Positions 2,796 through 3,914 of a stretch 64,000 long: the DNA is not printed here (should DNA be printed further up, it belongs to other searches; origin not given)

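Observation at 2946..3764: Phosphatidylserine-decarboxylase-family pyruvoyl proenzyme embedded in a glycan cluster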

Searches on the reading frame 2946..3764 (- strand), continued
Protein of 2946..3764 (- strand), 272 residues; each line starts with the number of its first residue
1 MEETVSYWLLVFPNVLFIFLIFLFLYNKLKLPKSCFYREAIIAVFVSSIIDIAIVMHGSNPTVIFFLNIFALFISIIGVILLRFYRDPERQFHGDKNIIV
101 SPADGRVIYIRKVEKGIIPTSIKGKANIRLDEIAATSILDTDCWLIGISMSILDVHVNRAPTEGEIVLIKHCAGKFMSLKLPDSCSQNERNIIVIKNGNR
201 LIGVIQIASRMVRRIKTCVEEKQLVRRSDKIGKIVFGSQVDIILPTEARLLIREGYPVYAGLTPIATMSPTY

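Call 19: search_solved_structures(query=window:2946-3764:-, max_evalue=1, show_alignments=3)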
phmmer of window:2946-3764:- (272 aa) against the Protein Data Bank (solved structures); distinct sequences matched with E-value up to 1: 2.
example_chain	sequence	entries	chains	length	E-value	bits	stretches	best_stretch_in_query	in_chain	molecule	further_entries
7cnw_A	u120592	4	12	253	0.075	15.7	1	81-179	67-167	Phosphatidylserine decarboxylase beta chain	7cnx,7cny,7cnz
6l06_A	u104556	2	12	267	0.084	15.5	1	81-178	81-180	Phosphatidylserine decarboxylase beta chain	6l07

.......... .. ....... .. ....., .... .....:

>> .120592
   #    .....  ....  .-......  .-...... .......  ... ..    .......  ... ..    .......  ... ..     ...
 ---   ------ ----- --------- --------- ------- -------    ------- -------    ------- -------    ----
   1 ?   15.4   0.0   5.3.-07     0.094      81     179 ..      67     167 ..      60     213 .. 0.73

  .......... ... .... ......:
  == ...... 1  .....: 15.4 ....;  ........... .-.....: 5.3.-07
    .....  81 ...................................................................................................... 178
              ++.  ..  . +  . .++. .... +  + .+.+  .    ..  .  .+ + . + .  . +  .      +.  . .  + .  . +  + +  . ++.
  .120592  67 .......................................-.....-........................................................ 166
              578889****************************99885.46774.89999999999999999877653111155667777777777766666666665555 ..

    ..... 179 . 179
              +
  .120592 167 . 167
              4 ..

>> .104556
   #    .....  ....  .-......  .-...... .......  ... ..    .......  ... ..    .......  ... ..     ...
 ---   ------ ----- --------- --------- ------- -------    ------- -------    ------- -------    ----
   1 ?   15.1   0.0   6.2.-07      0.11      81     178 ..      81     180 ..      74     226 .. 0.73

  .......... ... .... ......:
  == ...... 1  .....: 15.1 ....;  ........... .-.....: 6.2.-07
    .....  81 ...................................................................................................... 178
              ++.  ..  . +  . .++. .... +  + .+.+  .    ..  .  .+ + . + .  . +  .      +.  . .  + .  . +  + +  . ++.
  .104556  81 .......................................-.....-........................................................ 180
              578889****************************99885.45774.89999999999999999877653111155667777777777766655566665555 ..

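Call 24: find_related_loci(query=A1, collection=genome_contigs, flank=10000)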
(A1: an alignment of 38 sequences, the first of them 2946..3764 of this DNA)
Query A1 (272 aa) in genome_contigs; peptide patterns used: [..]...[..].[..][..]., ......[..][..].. (x = any residue, [..] = any of these).
600 stretches matched a pattern (row limit reached: there are more); 599 encode a relative of the query (tblastn E <= 1e-3); the best 80 are kept; 80 distinct loci.
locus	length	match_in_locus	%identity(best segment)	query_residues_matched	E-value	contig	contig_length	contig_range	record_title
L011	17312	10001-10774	40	11-266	2e-59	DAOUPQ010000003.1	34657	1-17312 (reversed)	MAG TPA_asm: Flavobacteriia bacterium isolate CSMAG_104 CSMAG_104_k127_1917814_length_34657_cov_76.9986, whole genome sh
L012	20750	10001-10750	42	22-268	1e-54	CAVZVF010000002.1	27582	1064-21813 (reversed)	MAG: uncultured Bacteroidales bacterium isolate MFD02416.bin.2.232 genome assembly, contig: contig_107238, whole genome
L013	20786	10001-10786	36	9-268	5e-54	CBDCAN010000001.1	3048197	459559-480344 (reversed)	MAG: Tunicatimonas sp. isolate 53302e27-79fc-4a18-af7b-f480b93eed45 genome assembly, contig: contig_1, whole genome shot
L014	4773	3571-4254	46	53-271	1e-53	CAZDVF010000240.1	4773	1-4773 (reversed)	MAG TPA_asm: uncultured bacterium isolate binchicken_co256_218 genome assembly, contig: NODE_57717_length_4773_cov_4.312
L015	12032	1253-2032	39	9-266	3e-53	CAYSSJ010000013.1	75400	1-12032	MAG TPA_asm: uncultured Candidatus Cloacimonadota bacterium isolate SRP241341_co1_26 genome assembly, contig: NODE_449_l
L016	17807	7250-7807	47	81-266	1e-52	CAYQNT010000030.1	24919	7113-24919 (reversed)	MAG TPA_asm: uncultured Rikenella sp. isolate SRP294416_co3_180 genome assembly, contig: NODE_2763_length_24919_cov_5.01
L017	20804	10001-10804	38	4-268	3e-52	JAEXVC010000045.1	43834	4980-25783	MAG: Bacteroidetes bacterium isolate OH_HBrB_56 k127_1982391, whole genome shotgun sequence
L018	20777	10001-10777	40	9-267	2e-52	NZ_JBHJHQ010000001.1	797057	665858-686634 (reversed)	Saccharicrinis sp. FJH62 FJH62_scaffold1, whole genome shotgun sequence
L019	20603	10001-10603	47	71-270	5e-51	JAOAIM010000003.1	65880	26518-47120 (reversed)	MAG: Verrucomicrobiia bacterium isolate SKW90 NODE_3_length_65880_cov_4.421227, whole genome shotgun sequence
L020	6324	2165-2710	47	84-263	2e-50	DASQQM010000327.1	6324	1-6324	MAG TPA_asm: Anaerolineae bacterium isolate SMAG_U10857 k141_135679, whole genome shotgun sequence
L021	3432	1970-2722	37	21-268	1e-50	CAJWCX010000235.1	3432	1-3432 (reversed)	MAG TPA_asm: uncultured Flavobacteriales bacterium isolate ERR598992_bin.1_MetaBAT_v2.12.1_MAG genome assembly, contig:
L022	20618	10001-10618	43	63-270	1e-48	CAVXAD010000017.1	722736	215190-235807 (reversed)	MAG: uncultured Thermoleophilaceae bacterium isolate MFD05176.bin.2.169 genome assembly, contig: contig_8532, whole geno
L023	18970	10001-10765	38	21-267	8e-46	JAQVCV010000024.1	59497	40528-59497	MAG: Bacteroidales bacterium isolate STD2_97 NODE_1717_length_59497_cov_4.327489_Sandtown_D2, whole genome shotgun seque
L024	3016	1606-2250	43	67-271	2e-44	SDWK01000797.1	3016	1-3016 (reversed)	MAG: Shewanella sp. isolate MAG-BB-1 scaffold_3814, whole genome shotgun sequence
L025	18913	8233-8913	37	53-271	2e-44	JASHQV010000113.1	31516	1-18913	MAG: Solirubrobacteraceae bacterium isolate JOPF084 JOPF_N14C_contig_73471, whole genome shotgun sequence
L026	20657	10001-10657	38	58-271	4e-42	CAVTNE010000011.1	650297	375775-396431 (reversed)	MAG: uncultured Solirubrobacterales bacterium isolate MFD02248.bin.2.123 genome assembly, contig: contig_40594, whole ge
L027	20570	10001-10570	41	83-269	8e-41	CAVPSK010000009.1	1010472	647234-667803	MAG: uncultured Thermoleophilia bacterium isolate MFD00031.bin.1.47 genome assembly, contig: contig_4238, whole genome s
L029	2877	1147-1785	35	70-269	6e-38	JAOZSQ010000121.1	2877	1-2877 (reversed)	MAG: Thermoplasmatota archaeon isolate GMC6.metabat2.56_sub GMC6_68958_length_2877_cov_9.198795, whole genome shotgun se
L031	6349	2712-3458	33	14-268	7e-36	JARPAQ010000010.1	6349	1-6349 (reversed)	MAG: Nitrososphaerota archaeon isolate XS84Bin3 XS84_03_101_234508, whole genome shotgun sequence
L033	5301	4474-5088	37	84-269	2e-33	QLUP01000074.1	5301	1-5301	MAG: Candidatus Lithacetigena glycinireducens isolate HKB111 DDT23_74, whole genome shotgun sequence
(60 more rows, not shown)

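Call 27: find_encoding_contigs(protein=P0001, flank=10000, max_places=2)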
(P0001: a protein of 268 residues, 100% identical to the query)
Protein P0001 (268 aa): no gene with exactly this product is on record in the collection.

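Call 33: search_solved_structures(query=A1, max_evalue=1, show_alignments=4)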
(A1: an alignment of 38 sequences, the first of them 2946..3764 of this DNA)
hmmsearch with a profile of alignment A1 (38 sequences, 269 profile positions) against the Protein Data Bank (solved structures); distinct sequences matched with E-value up to 1: 5.
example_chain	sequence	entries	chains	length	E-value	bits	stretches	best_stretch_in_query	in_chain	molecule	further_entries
7cnw_A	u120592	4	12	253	2.3e-05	27.1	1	77-215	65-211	Phosphatidylserine decarboxylase beta chain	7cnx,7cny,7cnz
6l06_A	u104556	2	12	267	2.7e-05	26.9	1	77-215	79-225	Phosphatidylserine decarboxylase beta chain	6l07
8zia_I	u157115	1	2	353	0.0017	21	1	188-235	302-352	L-tryptophan decarboxylase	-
8x4q_A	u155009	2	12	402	0.0023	20.6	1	188-235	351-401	L-tryptophan decarboxylase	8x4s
6eyu_A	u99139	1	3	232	0.58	12.7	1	4-73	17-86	Bacteriorhodopsin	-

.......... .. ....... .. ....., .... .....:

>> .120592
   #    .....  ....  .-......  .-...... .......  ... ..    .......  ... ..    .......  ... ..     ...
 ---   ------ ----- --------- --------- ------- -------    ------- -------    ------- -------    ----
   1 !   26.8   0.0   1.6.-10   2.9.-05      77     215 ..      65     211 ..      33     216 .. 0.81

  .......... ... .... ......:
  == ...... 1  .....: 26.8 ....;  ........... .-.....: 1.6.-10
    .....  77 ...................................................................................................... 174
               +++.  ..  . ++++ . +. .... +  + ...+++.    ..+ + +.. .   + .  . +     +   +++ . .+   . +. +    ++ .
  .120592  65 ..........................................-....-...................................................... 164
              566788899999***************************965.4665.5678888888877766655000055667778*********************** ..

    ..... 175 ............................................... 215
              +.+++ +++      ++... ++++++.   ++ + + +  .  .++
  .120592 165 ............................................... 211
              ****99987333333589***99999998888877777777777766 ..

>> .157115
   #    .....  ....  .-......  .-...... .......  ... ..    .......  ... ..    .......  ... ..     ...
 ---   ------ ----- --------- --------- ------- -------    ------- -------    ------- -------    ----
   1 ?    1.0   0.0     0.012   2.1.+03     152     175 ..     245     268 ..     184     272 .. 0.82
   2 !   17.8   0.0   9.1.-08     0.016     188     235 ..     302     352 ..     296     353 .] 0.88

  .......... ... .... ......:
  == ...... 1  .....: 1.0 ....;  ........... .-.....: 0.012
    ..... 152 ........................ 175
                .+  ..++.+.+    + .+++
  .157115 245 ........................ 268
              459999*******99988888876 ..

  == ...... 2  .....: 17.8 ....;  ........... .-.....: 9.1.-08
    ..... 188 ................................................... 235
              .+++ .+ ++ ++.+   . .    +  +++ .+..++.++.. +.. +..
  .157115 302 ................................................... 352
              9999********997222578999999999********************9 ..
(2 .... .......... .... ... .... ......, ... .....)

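Call 50: predict_structure(alignment_id=A1)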
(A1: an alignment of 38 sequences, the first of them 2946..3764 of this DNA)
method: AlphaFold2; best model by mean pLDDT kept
length: 272 residues; sequences in the alignment: 38
mean_pLDDT: 90.4   pTM: 0.84
mean pLDDT of the five models: 90.4, 89.4, 89.2, 88.7, 88.5
residues with pLDDT >= 90: 194; 70-90: 61; 50-70: 15; < 50: 2
segments of 3 or more residues with pLDDT < 50: none
pLDDT, mean of each block of 10 residues (from residue 1): 72 94 90 86 96 90 92 94 87 96 96 97 88 92 97 85 97 76 76 96 92 84 98 89 98 97 95 54
secondary structure, 60 per line:
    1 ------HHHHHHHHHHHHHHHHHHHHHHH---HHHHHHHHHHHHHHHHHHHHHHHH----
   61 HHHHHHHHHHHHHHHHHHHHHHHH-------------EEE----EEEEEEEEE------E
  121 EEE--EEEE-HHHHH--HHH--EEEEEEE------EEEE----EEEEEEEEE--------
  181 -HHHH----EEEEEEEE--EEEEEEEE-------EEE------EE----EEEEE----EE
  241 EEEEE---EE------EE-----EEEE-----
elements in order: H7-29 H33-56 H61-84 E98-100 E105-113 E120-123 E126-129 H131-135 E143-149 E156-159 E164-172 H182-185 E190-197 E200-207 E215-217 E230-234 E239-245 E264-267

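Call 55: fold_search(model_id=the predicted structure, library=pdb)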
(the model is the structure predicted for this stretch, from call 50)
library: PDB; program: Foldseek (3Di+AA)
matches with E <= 10: 564; with E <= 0.001: 8
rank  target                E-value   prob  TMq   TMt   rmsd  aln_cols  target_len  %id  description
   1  8x4q_K                1.8e-05  1.00  0.38  0.31   5.9       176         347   19  Apo structure of L-tryptophan specific decarboxylase PsiD (released 2024-11-20)
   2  7cnz_C                3.1e-05  1.00  0.39  0.43   7.2       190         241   18  Crystal structure of 10PE bound PSD from E. coli (2.70 A) (released 2021-03-24)
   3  7cnz_A                4.8e-05  1.00  0.39  0.42   7.2       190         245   18  Crystal structure of 10PE bound PSD from E. coli (2.70 A) (released 2021-03-24)
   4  7cnw_C                5.7e-05  1.00  0.38  0.41   7.8       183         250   18  Crystal structure of Apo PSD from E. coli (1.90 A) (released 2021-03-24)
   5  7cnz_G                6.1e-05  1.00  0.39  0.42   8.7       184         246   18  Crystal structure of 10PE bound PSD from E. coli (2.70 A) (released 2021-03-24)
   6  7cnx_C                7.8e-05  1.00  0.39  0.44   8.0       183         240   18  Crystal structure of Apo PSD from E. coli (2.63 A) (released 2021-03-24)
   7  7cnw_A                8.8e-05  1.00  0.39  0.41   7.8       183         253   18  Crystal structure of Apo PSD from E. coli (1.90 A) (released 2021-03-24)
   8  6l06_A                1.5e-04  1.00  0.39  0.41   9.1       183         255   18  Crystal structure of Escherichia coli phosphatidylserine decarboxylase (apo-form) (released 2020-04-15)
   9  4g7h_D                1.6e-03  0.89  0.22  0.05  17.4       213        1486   11  Crystal structure of Thermus thermophilus transcription initiation complex (released 2012-10-31)
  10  5tjg_D                1.9e-03  0.69  0.21  0.05  21.4       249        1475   12  Thermus aquaticus delta1.1-sigmaA holoenzyme/downstream-fork promoter complex with an open clamp (released 2017-06-21)
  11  5x22_D                3.1e-03  0.82  0.23  0.05  17.6       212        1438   11  Crystal structure of Thermus thermophilus transcription initiation complex with GpA and CMPcPP (released 2017-07-05)
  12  5x22_N                4.0e-03  0.80  0.23  0.05  17.6       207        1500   12  Crystal structure of Thermus thermophilus transcription initiation complex with GpA and CMPcPP (released 2017-07-05)
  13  4oir_D                4.5e-03  0.77  0.22  0.05  17.7       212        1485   11  Crystal structure of Thermus thermophilus RNA polymerase transcription initiation complex soaked with GE23077 and rifa (released 2014-05-07)
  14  5voi_D                4.5e-03  0.77  0.23  0.05  17.4       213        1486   11  X-ray crystal structure of bacterial RNA polymerase and pyrG promoter complex (released 2017-05-24)
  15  5x21_D                5.8e-03  0.72  0.22  0.05  17.7       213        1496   11  Crystal structure of Thermus thermophilus transcription initiation complex with GpA and pseudouridimycin (PUM) (released 2017-07-05)
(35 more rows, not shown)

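Call 57: search_protein_representatives(protein=window:2946-3764:-)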
Query: 272 residues. Proteins with E-value up to 0.001 (for the whole library): 3818; up to 1e-10: 1902; up to 1e-30: 111. The best 150 are listed.
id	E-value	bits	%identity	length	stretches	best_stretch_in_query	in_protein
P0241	2.3e-61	223.9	46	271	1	7-269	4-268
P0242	3.0e-57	210.4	40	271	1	9-268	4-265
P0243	1.8e-55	204.6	52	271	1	74-266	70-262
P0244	8.6e-54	199.1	39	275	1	9-268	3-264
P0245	2.0e-51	191.4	43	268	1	16-267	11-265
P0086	2.8e-50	187.6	41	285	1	15-267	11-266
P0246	4.6e-49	183.6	48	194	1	80-267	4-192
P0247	1.9e-48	181.5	43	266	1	20-266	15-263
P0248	3.5e-48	180.7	42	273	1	13-267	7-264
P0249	3.7e-48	180.6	48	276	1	43-266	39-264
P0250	8.7e-48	179.4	39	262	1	10-265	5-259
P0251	1.4e-47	178.7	46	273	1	59-270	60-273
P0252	4.9e-47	176.9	39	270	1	11-266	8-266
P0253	1.9e-46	175.0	41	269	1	11-269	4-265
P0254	2.5e-46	174.6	41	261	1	28-267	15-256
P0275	4.4e-42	160.7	44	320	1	73-267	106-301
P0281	2.8e-41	158.1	46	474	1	64-267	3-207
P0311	3.6e-37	144.6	38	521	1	37-268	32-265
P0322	9.9e-36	139.9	40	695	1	60-263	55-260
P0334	1.2e-33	133.0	39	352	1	64-268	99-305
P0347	9.7e-32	126.8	40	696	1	76-253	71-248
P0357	4.3e-29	118.1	41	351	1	64-221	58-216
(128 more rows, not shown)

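Call 58: search_protein_families(library=pfam, proteins=[P0322, P0347, P0311, P0281, P0334, P0275, P0357], max_evalue=0.01)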
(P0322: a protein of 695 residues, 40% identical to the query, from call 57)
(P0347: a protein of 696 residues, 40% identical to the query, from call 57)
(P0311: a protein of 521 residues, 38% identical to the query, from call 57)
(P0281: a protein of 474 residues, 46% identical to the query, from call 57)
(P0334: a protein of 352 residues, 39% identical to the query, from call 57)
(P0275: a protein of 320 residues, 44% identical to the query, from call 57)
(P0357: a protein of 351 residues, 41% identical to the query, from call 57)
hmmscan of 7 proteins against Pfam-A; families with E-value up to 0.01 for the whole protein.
P0322 (695 aa): 2 families
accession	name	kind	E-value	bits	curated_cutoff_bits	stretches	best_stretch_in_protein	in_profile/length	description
PF02666.20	PS_Dcarbxylase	-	4.9e-41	141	22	1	75-262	4-197/198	Phosphatidylserine decarboxylase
PF15632.11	ATPgrasp_Ter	-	3.4e-10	40.2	29.1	1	465-587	4-112/131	ATP-grasp in the biosynthetic pathway with Ter operon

P0347 (696 aa): 3 families
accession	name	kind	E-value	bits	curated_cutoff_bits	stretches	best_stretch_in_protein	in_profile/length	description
PF02666.20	PS_Dcarbxylase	-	5.6e-40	137.6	22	1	72-262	1-197/198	Phosphatidylserine decarboxylase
PF15632.11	ATPgrasp_Ter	-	3.3e-09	37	29.1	1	472-602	4-123/131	ATP-grasp in the biosynthetic pathway with Ter operon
PF02786.22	CPSase_L_D2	-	0.0018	18.3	19.8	1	527-578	139-190/211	Carbamoyl-phosphate synthase L chain, ATP binding domain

P0311 (521 aa): 9 families
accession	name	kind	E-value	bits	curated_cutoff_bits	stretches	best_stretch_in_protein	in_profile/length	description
PF02666.20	PS_Dcarbxylase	-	8.5e-40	137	22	1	78-263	7-198/198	Phosphatidylserine decarboxylase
PF13489.12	Methyltransf_23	-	2.1e-17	63.8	27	1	312-461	15-163/164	Methyltransferase domain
PF08241.18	Methyltransf_11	-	7.4e-17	62.2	21.2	1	325-408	2-85/95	Methyltransferase domain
PF13847.12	Methyltransf_31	-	1.7e-15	57.4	27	1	322-433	6-126/145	Methyltransferase domain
PF13649.12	Methyltransf_25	-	2e-15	57.7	27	1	323-408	1-91/97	Methyltransferase domain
PF08242.18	Methyltransf_12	-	5.4e-14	53.1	30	1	324-409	1-91/98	Methyltransferase domain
PF07021.18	MetW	-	8.7e-09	35.7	21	1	321-406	15-98/193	Methionine biosynthesis protein MetW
PF05175.20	MTS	-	0.00028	21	23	1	316-388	30-103/170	Methyltransferase small domain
PF03848.20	TehB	-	0.0057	16.6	20.4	1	316-411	27-121/193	Tellurite resistance protein TehB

P0281 (474 aa): 2 families
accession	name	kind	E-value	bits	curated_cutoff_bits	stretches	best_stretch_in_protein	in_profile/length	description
PF02666.20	PS_Dcarbxylase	-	2.4e-40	138.8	22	1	20-205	6-197/198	Phosphatidylserine decarboxylase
PF00551.24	Formyl_trans_N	-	5e-21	75.7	26.1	1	309-426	61-180/181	Formyl transferase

P0334 (352 aa): 1 family
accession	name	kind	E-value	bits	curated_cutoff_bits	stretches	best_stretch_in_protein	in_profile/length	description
PF02666.20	PS_Dcarbxylase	-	6.3e-40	137.4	22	1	117-302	6-197/198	Phosphatidylserine decarboxylase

P0275 (320 aa): 2 families
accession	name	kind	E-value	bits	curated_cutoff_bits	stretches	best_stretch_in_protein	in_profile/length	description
PF02666.20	PS_Dcarbxylase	-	5.8e-41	140.8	22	1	116-300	6-198/198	Phosphatidylserine decarboxylase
PF02502.23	LacAB_rpiB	-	3e-13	50.4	24.7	1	2-49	86-133/138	Ribose/Galactose Isomerase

P0357 (351 aa): 1 family
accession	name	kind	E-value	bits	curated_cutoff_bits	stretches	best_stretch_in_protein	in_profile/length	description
PF02666.20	PS_Dcarbxylase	-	1.1e-23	84.4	22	1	75-220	4-155/198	Phosphatidylserine decarboxylase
